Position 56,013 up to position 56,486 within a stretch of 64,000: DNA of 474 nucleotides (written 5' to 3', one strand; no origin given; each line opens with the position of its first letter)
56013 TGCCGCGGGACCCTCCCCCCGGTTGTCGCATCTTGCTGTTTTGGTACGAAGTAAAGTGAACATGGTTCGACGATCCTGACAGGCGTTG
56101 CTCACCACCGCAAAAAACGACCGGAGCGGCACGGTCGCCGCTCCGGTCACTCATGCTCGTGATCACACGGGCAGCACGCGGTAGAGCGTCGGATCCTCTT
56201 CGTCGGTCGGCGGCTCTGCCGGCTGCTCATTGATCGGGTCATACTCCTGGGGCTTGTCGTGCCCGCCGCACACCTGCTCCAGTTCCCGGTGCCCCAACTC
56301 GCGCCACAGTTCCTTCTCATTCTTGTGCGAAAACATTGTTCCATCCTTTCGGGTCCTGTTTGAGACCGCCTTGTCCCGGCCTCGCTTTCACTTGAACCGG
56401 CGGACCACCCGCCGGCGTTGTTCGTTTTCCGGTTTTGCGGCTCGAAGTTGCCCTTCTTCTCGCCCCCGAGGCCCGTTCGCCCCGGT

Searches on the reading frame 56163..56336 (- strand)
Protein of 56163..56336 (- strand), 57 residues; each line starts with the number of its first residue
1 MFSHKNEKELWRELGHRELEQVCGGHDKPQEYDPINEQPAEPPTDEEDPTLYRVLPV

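Call 10: find_homologous_proteins(query=window:56166-56336:-, max_evalue=0.01)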
Query seq(57 aa) (57 aa): 2 proteins with E <= 0.01 among 2 candidates.
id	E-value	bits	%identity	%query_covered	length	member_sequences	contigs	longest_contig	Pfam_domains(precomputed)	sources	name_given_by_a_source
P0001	7.6e-33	129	100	100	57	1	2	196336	-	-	-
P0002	2.2e-25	105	82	100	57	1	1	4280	-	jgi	jgi:hypothetical protein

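Call 12: find_encoding_contigs(protein=P0002, flank=10000)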
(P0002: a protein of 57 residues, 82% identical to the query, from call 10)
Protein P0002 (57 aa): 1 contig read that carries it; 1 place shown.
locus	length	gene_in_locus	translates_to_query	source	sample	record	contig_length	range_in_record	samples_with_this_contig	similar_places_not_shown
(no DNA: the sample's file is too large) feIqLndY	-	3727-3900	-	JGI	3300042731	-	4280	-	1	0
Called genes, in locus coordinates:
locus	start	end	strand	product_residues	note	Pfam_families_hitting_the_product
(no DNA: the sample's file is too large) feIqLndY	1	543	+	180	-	?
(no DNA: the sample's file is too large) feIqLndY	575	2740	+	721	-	PF03412:Peptidase_C39, PF00664:ABC_membrane, PF00005:ABC_tran, PF02463:SMC_N (faint)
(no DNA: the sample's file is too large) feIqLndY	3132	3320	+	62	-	-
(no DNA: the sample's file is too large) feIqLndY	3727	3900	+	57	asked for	-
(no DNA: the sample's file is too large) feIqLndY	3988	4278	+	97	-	?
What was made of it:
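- The JGI gene calls are 62 and 57 aa (call 12).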

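Call 21: find_encoding_contigs(protein=P0001, flank=3000)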
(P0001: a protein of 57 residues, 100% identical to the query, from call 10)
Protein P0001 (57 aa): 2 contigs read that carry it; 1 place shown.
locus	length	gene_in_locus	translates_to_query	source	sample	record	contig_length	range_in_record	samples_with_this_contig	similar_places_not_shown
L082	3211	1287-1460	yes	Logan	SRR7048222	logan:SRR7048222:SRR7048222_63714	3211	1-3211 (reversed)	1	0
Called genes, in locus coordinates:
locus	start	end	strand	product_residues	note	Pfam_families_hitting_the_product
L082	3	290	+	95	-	?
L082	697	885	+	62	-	-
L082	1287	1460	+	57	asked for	-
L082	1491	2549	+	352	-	-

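Call 27: search_protein_families(library=pfam, proteins=[window:56163-56336:-], max_evalue=0.01)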
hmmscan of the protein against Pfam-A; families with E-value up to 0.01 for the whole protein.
window:56163-56336:- (57 aa): 0 families

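Call 38: list_cluster_members(proteins=[P0002, P0003])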
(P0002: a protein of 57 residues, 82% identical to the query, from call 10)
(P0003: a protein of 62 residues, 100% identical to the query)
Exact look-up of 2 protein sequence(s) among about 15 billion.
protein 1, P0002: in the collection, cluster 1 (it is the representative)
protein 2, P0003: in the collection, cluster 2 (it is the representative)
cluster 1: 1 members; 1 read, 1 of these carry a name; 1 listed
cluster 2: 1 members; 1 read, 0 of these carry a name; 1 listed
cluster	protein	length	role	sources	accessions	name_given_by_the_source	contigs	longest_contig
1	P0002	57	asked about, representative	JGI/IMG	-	hypothetical protein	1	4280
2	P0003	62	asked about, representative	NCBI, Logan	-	-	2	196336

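Call 49: search_protein_families(library=ncbifam, proteins=[P0001], max_evalue=1)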
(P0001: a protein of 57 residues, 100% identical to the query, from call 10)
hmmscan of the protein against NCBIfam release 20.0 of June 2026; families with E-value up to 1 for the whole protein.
P0001 (57 aa): 0 families

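Call 58: search_protein_representatives(alignment_id=A3)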
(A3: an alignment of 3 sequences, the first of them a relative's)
Query: 3 sequences, 57 profile positions. Proteins with E-value up to 0.001 (for the whole library): 6; up to 1e-10: 5; up to 1e-30: 1. The best 6 are listed.
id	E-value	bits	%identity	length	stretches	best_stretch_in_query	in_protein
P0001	1.7e-33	130.7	-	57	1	1-57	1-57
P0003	5.4e-29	116.2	-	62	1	1-57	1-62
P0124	1.6e-16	76.3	-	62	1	1-57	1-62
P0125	4.5e-14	68.4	-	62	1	1-52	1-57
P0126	1.5e-13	66.8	-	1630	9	21-37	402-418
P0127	3.4e-04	36.8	-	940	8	21-36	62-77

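Call 60: find_encoding_contigs(protein=P0125, flank=5000)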
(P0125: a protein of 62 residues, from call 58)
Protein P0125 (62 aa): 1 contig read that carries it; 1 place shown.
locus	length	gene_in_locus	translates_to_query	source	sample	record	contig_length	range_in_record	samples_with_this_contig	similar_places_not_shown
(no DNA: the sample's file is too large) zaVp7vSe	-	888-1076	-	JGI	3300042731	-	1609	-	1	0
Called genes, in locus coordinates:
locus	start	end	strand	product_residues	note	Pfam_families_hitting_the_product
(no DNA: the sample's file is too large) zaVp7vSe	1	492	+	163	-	?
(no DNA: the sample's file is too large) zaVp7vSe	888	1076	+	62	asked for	-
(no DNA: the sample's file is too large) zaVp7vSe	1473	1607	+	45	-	?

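Call 61: find_encoding_contigs(protein=P0124, flank=5000)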
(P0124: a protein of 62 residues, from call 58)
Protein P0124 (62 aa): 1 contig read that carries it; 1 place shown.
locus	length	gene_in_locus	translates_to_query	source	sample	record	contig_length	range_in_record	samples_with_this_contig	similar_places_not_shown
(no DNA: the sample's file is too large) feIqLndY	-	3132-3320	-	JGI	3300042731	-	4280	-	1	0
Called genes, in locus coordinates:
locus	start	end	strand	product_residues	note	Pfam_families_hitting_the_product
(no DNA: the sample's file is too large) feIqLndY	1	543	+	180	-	?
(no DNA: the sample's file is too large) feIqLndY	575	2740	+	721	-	PF03412:Peptidase_C39, PF00664:ABC_membrane, PF00005:ABC_tran, PF02463:SMC_N (faint)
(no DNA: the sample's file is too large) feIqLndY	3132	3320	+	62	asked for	-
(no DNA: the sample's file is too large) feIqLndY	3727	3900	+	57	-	-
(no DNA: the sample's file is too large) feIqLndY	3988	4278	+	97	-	?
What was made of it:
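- Spacer length is held at 392-407 nt in three lineages (calls 12, 60, 61).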
